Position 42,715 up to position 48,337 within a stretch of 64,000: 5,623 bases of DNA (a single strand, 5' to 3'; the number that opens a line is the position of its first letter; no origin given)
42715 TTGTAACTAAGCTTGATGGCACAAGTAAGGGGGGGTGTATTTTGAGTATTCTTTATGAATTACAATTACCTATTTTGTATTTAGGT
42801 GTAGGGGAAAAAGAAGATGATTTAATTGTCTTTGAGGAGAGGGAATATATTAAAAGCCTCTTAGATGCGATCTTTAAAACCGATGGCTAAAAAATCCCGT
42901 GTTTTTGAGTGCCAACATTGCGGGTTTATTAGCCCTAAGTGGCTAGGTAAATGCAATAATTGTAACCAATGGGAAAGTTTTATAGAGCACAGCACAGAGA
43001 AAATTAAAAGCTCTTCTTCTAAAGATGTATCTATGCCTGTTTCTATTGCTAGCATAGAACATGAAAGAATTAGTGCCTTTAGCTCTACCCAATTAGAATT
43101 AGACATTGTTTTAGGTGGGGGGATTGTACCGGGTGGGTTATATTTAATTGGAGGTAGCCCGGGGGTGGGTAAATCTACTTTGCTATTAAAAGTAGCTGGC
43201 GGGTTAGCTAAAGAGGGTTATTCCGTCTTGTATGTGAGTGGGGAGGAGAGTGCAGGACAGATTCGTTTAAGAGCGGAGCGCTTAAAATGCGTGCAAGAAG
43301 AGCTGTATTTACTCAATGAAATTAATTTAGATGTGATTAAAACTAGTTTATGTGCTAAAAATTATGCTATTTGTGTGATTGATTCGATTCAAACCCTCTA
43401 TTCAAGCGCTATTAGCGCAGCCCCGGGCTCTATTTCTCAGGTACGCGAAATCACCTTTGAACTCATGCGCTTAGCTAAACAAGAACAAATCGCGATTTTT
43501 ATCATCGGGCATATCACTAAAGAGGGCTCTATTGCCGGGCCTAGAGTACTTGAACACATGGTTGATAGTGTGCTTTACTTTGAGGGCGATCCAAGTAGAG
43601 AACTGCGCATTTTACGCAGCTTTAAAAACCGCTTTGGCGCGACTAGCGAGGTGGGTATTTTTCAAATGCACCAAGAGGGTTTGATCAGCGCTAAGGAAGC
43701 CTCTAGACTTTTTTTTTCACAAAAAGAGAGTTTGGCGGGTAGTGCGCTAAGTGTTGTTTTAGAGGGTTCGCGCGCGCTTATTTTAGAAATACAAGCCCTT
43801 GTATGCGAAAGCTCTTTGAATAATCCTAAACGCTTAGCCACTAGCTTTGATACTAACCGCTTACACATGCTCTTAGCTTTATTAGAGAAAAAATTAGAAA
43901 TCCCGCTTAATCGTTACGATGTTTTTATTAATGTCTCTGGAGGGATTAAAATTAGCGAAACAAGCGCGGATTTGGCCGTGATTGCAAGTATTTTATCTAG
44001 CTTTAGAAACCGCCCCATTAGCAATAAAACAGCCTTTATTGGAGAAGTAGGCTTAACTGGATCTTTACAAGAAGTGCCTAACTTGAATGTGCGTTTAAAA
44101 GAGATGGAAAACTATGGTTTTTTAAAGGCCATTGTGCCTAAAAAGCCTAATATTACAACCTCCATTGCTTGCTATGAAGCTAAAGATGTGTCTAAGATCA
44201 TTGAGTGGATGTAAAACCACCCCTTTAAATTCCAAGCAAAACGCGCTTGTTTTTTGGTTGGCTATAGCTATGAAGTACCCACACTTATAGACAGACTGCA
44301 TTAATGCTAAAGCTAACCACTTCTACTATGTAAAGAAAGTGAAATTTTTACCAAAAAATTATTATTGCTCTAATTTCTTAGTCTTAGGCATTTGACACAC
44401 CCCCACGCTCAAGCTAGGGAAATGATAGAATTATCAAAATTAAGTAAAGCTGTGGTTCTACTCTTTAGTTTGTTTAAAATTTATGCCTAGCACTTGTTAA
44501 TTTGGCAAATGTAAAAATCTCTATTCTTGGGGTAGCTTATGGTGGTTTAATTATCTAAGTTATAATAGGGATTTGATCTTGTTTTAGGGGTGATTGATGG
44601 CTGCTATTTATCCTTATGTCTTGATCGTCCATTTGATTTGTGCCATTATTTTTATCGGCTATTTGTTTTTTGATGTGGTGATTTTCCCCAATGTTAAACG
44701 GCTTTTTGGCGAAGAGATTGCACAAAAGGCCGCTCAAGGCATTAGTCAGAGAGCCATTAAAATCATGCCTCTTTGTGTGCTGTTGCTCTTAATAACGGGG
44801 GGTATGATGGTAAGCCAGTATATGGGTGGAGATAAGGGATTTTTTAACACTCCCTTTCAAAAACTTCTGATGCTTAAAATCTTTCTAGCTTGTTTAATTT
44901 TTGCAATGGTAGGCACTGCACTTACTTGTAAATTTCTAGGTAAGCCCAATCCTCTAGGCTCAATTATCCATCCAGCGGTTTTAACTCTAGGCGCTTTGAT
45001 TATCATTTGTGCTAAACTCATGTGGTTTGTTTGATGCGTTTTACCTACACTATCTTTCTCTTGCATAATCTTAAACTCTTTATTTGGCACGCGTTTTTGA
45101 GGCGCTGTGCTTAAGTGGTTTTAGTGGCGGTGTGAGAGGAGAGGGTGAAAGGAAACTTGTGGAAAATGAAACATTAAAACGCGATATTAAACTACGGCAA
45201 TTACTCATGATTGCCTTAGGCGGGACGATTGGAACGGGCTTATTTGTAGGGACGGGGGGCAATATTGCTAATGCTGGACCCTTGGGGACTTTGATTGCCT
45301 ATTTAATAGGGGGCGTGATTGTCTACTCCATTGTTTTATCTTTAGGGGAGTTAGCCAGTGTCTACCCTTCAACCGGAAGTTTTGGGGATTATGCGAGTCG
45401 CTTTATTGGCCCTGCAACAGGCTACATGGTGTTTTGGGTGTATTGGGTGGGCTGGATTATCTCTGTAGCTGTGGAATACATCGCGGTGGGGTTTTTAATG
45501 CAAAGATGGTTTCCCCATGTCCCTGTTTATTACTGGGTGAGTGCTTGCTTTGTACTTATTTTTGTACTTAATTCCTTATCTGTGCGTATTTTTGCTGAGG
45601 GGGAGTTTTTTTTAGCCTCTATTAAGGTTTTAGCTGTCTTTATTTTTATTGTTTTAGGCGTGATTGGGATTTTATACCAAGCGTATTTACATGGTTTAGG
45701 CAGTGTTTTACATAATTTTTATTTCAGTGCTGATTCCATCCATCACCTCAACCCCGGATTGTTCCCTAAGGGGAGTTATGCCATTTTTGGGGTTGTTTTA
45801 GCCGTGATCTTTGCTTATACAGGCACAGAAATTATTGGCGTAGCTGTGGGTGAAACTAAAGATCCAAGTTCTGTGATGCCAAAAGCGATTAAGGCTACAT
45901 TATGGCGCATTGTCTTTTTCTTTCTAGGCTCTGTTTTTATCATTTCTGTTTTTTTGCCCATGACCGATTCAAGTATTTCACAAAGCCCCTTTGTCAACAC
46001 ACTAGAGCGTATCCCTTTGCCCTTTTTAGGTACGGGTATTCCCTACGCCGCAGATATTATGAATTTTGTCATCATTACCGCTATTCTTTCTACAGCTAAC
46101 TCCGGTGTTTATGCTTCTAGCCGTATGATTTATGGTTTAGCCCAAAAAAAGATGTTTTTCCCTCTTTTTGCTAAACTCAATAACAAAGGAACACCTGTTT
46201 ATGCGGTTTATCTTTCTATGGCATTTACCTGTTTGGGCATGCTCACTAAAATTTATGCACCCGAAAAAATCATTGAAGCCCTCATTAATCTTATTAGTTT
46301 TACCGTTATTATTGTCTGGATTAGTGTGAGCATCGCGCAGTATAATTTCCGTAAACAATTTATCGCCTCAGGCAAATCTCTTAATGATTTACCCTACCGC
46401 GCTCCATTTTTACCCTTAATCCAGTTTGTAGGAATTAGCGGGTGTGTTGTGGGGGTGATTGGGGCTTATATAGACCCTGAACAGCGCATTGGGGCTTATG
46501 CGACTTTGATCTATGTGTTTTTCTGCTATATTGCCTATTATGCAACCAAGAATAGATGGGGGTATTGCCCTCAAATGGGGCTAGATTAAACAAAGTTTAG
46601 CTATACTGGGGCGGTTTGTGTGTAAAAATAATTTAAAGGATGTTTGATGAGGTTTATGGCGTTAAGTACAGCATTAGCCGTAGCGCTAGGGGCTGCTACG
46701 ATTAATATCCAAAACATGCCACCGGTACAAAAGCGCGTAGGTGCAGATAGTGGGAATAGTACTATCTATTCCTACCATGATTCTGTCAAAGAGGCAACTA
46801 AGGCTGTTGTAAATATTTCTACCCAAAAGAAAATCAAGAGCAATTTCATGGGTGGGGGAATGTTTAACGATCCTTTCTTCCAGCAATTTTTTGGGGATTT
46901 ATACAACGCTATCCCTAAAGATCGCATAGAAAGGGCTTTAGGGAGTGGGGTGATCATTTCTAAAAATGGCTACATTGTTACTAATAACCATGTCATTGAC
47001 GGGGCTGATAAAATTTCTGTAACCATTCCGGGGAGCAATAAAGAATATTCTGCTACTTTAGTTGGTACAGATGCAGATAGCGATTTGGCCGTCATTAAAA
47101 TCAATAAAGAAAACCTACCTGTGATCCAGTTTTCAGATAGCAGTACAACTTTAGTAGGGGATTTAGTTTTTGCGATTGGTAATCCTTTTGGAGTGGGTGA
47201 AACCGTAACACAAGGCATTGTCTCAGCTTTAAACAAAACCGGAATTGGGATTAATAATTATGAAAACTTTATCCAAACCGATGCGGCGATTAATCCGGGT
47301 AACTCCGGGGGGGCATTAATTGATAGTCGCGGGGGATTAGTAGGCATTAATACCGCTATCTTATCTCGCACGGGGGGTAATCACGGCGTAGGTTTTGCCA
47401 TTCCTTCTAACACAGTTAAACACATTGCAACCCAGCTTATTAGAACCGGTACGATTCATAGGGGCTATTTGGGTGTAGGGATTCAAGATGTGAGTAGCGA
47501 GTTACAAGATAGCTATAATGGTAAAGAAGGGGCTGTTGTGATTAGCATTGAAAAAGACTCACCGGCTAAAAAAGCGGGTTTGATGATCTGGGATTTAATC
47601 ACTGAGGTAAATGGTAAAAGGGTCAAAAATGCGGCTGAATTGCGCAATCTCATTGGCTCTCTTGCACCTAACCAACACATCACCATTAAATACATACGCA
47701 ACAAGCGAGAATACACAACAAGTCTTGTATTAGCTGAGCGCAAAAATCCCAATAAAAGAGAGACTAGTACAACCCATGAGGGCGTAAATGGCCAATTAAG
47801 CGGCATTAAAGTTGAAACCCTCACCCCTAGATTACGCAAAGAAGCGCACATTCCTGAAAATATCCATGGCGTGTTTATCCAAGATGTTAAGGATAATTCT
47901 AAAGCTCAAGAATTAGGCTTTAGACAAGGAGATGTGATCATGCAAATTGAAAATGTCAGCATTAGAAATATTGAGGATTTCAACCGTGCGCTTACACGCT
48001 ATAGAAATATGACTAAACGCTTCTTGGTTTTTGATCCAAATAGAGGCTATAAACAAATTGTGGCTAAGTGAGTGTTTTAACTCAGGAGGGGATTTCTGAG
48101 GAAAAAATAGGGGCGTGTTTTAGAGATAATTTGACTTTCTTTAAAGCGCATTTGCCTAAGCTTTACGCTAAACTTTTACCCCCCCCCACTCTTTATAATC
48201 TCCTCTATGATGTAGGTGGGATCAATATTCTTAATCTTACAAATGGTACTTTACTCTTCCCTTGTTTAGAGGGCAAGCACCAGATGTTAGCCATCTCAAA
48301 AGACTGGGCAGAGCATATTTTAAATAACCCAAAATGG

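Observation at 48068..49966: Maf-family flagellin glycosylation gene with C9 and C7 coding homopolymers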

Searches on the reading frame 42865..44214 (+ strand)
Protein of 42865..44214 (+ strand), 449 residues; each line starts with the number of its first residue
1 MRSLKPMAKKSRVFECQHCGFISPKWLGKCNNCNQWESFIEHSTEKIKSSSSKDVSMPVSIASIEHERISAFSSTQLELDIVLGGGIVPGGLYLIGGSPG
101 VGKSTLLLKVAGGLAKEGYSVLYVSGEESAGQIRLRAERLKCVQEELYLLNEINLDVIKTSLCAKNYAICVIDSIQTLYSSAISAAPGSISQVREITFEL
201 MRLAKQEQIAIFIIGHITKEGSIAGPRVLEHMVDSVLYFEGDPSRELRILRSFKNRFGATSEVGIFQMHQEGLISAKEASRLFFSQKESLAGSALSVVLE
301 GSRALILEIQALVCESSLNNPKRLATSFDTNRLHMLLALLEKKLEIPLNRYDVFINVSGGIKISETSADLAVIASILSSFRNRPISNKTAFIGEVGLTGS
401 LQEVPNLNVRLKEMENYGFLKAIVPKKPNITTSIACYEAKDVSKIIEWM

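Call 4: search_protein_families(library=pfam, proteins=[window:42865-44214:+], max_evalue=0.01)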
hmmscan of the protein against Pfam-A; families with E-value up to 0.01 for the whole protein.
window:42865-44214:+ (449 aa): 13 families
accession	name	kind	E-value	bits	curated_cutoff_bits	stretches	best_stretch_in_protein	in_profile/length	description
PF06745.19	ATPase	-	1.4e-13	51.2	26.6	2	78-147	7-77/231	KaiC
PF18073.7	Zn_ribbon_LapB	-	1.8e-10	40.8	25.7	1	14-41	1-28/28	Rubredoxin metal binding domain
PF13481.12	AAA_25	-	9.4e-10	38.9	27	1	76-221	19-194/195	AAA domain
PF13541.12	ChlI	-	5e-08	33.3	27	1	338-427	32-120/121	Subunit ChlI of Mg-chelatase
PF03796.21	DnaB_C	-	1.2e-07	31.9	27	1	78-217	8-138/255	DnaB-like helicase C terminal domain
PF03266.21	NTPase_1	-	0.00026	21.3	23.9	1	94-125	3-34/168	NTPase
PF00154.27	RecA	-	0.0003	20.8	27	1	42-180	5-144/262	recA bacterial DNA recombination protein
PF25199.1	nSTAND_NTPase5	-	0.001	19.3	34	1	92-128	43-80/145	Novel STAND NTPase 5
PF05362.19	Lon_C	-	0.0016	18.5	21.1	1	350-427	93-171/205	Lon protease (S16) C-terminal proteolytic domain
PF13401.12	AAA_22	-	0.0024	18.6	27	1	91-216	6-123/130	AAA domain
PF20720.3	nSTAND3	-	0.0025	18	27.2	1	94-129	21-56/155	Novel STAND NTPase 3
PF13479.12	AAA_24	-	0.0031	17.8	27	1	94-183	6-81/195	AAA domain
PF13604.12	AAA_30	-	0.0056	16.9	27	0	92-132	20-60/191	AAA domain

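Call 5: search_protein_families(library=ncbifam, proteins=[window:42865-44214:+], max_evalue=0.01)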
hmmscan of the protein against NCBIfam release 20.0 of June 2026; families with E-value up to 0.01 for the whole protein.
window:42865-44214:+ (449 aa): 25 families
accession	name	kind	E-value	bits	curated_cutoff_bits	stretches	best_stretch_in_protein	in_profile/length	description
TIGR00416.1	sms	equivalog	2.9e-195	649.3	403.05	1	7-446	1-454/454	DNA repair protein RadA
TIGR02902.1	spore_lonB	equivalog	1.3e-14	53.7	723.3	1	332-434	408-509/531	ATP-dependent protease LonB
TIGR02237.1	recomb_radB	equivalog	1.3e-10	41.5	172.4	1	79-272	1-208/210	DNA repair and recombination protein RadB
NF006799.0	PRK09302.1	equivalog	5.4e-09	35.1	408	1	57-219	239-410/515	circadian clock protein KaiC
TIGR02903.1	spore_lon_C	equivalog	1.6e-08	33.6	678.8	1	337-427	497-587/615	Lon family ATP-dependent protease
TIGR03881.1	KaiC_arch_4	hypoth_equivalog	9.2e-08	32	247.8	1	78-142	9-73/231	KaiC domain-containing protein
TIGR03600.1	phage_DnaB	exception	2.1e-07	30.3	498.65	1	77-143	182-248/421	phage replicative helicase, DnaB family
NF004723.0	PRK06067.1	subfamily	4.3e-07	29.7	194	1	65-152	9-96/243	flagellar accessory protein FlaH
TIGR00764.1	lon_rel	equivalog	1.2e-06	27.5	516.6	1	306-445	435-579/608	ATP-dependent protease LonB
NF052589.1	ArlH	equivalog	5.6e-06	26.2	215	1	78-131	8-61/229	archaellum protein ArlH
NF006320.0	PRK08533.1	equivalog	7.3e-06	25.7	215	1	78-127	12-61/230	flagellar accessory protein FlaH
NF008755.0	PRK11788.1-3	equivalog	1.5e-05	24.6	430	1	5-46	345-386/388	lipopolysaccharide assembly protein LapB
TIGR03877.1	thermo_KaiC_1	hypoth_equivalog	1.5e-05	24.6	307.25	0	139-242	101-196/238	KaiC domain-containing protein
TIGR02012.1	tigrfam_recA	equivalog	3.1e-05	23.5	325.3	1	41-179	7-146/321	recombinase RecA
NF004629.0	PRK05973.1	equivalog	4.2e-05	22.7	156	1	86-218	60-193/237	DNA helicase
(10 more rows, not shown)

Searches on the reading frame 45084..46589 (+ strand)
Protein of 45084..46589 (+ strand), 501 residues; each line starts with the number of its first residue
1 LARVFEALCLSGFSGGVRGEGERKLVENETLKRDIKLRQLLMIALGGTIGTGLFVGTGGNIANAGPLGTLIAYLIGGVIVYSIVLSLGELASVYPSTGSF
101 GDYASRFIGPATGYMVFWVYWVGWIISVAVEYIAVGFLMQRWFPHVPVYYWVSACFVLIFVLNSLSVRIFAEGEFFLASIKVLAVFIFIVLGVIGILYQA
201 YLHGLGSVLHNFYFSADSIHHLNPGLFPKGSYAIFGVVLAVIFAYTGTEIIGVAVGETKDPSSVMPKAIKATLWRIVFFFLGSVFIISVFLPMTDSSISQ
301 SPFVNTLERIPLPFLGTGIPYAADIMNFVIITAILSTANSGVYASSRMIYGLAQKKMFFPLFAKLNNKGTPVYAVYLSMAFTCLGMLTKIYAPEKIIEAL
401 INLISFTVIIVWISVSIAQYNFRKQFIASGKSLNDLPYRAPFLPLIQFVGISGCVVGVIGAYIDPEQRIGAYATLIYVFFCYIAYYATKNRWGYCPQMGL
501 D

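Call 4: search_protein_families(library=pfam, proteins=[window:45084-46589:+], max_evalue=0.01)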
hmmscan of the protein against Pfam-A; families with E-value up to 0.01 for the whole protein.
window:45084-46589:+ (501 aa): 2 families
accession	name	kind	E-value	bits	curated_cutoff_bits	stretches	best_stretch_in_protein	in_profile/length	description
PF00324.27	AA_permease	-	6.3e-105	352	24.6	1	40-492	2-464/470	Amino acid permease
PF13520.12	AA_permease_2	-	4.2e-34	118.6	27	1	36-484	2-426/427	Amino acid permease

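Call 5: search_protein_families(library=ncbifam, proteins=[window:45084-46589:+], max_evalue=0.01)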
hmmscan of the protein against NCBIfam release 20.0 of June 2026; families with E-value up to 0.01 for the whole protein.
window:45084-46589:+ (501 aa): 23 families
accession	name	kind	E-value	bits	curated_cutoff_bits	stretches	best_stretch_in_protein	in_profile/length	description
NF008484.0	PRK11387.1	equivalog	9.3e-137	456.8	716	1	26-489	7-456/471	S-methylmethionine permease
NF008094.0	PRK10836.1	subfamily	1.9e-97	327.1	735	1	22-461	4-435/489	amino acid permease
TIGR00913.1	2A0310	subfamily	8.4e-92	308.4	578.7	1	32-492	1-468/480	amino acid permease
TIGR01773.1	GABAperm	equivalog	2.2e-84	283.8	678.1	1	29-484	8-444/452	GABA permease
NF007876.0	PRK10580.1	equivalog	4.1e-75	253.4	736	1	27-490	3-448/457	proline-specific permease ProY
NF047867.1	AA_transp_ThrP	exception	8.2e-74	249.2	850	1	27-487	4-447/461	bifunctional threonine/serine APC transporter ThrP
NF008016.0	PRK10746.1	equivalog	3.5e-73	247.2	799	1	28-486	5-446/461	amino acid permease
NF007602.0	PRK10249.1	equivalog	5.6e-71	239.8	851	1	27-488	15-455/458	phenylalanine transporter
NF011623.0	PRK15049.1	equivalog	4.6e-69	233.6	773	1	28-451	23-430/499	L-asparagine permease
NF008272.0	PRK11049.1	equivalog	2.7e-67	227.8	732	1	24-489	12-461/470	D-serine/D-alanine/glycine transporter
NF007594.0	PRK10238.1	equivalog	1.1e-66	225.7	848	1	27-487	6-445/456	aromatic amino acid transporter AroP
NF007566.0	PRK10197.1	equivalog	3.9e-59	200.6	871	1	27-451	6-414/466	GABA permease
TIGR00909.1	2A0306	subfamily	1.2e-30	106.9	556.8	1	31-456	1-402/429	amino acid transporter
TIGR00908.1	2A0305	equivalog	1.7e-24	86.5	381.75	1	29-483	3-430/442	ethanolamine permease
NF008466.1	PRK11357.1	equivalog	7.9e-20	71.2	800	1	27-392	2-356/446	fructoselysine/psicoselysine transporter FrlA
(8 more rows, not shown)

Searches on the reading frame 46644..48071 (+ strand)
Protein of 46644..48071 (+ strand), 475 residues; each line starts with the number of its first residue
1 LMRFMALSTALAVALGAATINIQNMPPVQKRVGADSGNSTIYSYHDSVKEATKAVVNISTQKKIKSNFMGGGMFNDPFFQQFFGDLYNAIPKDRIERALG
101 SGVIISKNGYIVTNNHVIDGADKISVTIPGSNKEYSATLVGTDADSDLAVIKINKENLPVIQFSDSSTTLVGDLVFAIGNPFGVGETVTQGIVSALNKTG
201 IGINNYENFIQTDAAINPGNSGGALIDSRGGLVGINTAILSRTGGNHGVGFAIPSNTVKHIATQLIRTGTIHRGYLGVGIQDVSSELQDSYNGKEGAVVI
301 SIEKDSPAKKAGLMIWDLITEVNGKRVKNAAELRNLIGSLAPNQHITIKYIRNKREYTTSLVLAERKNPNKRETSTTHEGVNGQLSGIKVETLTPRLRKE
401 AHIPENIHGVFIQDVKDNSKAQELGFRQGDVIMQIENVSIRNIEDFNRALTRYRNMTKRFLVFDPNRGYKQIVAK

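Call 4: search_protein_families(library=pfam, proteins=[window:46644-48071:+], max_evalue=0.01)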
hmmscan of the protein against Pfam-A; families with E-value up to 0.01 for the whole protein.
window:46644-48071:+ (475 aa): 9 families
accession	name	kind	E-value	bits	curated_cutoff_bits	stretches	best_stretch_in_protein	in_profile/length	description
PF13365.12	Trypsin_2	-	5.5e-34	118.4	27.6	1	100-235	1-144/144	Trypsin-like peptidase domain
PF13180.12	PDZ_2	-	1.9e-23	83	27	2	274-361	1-78/80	PDZ domain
PF00089.32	Trypsin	-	1.6e-19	71.1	20.6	1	100-260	27-218/220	Trypsin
PF17820.7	PDZ_6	-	1.3e-15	57.3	27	2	298-350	1-52/54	PDZ domain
PF00595.29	PDZ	-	8.2e-15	55.4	23.2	2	272-348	8-78/81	PDZ domain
PF04495.20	GRASP55_65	-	0.0008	20.2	27.7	0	294-341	42-90/138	GRASP55/65 PDZ-like domain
PF14685.13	PDZ_Tricorn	-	0.0011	19.3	25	0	303-354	28-80/88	Tricorn protease PDZ domain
PF05579.19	Peptidase_S32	-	0.0021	17.8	24.7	0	98-168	112-180/297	Equine arteritis virus serine endopeptidase S32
PF10459.15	Peptidase_S46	-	0.0051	16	22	0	212-236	626-650/698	Peptidase S46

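Call 5: search_protein_families(library=ncbifam, proteins=[window:46644-48071:+], max_evalue=0.01)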
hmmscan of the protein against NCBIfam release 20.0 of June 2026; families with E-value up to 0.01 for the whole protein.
window:46644-48071:+ (475 aa): 26 families (the best 25 are shown)
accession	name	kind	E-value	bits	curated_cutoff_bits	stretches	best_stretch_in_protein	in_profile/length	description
TIGR02037.1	degP_htrA_DO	subfamily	3.5e-137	457.9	416.2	1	43-462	2-420/434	Do family serine endopeptidase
NF041521.1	HhoA_HhoB_HtrA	equivalog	1.1e-94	317.5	450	2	47-360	6-328/335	HhoA/HhoB/HtrA family serine endopeptidase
NF008189.1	PRK10942.1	equivalog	5.4e-89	298.8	720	1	94-451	109-455/477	serine endoprotease DegP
NF007526.1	PRK10139.1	equivalog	5.7e-88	295.6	756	1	37-451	35-434/456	serine endoprotease DegQ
TIGR02038.1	protease_degS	equivalog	8.4e-84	281.7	422.95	2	97-366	77-349/351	outer membrane-stress sensor serine endopeptidase DegS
NF008147.1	PRK10898.1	equivalog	3e-80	270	408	2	94-365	74-349/352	outer membrane-stress sensor serine endopeptidase DegS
NF047968.1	SerProtHtrA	equivalog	2.3e-73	247.6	470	2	94-360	83-354/357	serine protease HtrA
NF040960.1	MamE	equivalog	8e-61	206.4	800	3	6-263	37-291/659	magnetosome formation protease MamE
NF050055.1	SerProtHtrAMycob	equivalog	8.9e-56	189.8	800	1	97-359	226-494/502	serine protease HtrA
NF053637.1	SerProtHtrAspr2045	equivalog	2.6e-51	174.8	650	1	61-364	66-387/394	serine protease HtrA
NF040961.1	MamO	equivalog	1.6e-25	89.5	800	1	98-259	98-261/648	magnetosome protein MamO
NF033740.0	MarP_fam_protase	equivalog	8.6e-21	74.4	250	1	98-264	211-376/390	MarP family serine protease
NF041199.1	trx7_PDZ_seleno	equivalog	8.4e-15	54.6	300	1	294-441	202-353/390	Trx7/PDZ domain-containing (seleno)protein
NF040965.1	MamP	equivalog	1.6e-12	47.7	300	1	383-457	111-183/290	magnetosome magnetite formation protein MamP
TIGR00054.1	TIGR00054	equivalog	6.5e-11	41.7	147.55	2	296-368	203-273/421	RIP metalloprotease RseP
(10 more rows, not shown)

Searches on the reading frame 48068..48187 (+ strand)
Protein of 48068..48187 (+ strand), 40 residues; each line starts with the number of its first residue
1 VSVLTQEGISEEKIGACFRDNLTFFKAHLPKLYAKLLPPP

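Call 58: find_homologous_proteins(query=window:48068-48187:+, max_evalue=0.001)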
Query seq(40 aa): no candidate shares three 5-residue words with the query. No homologue found.
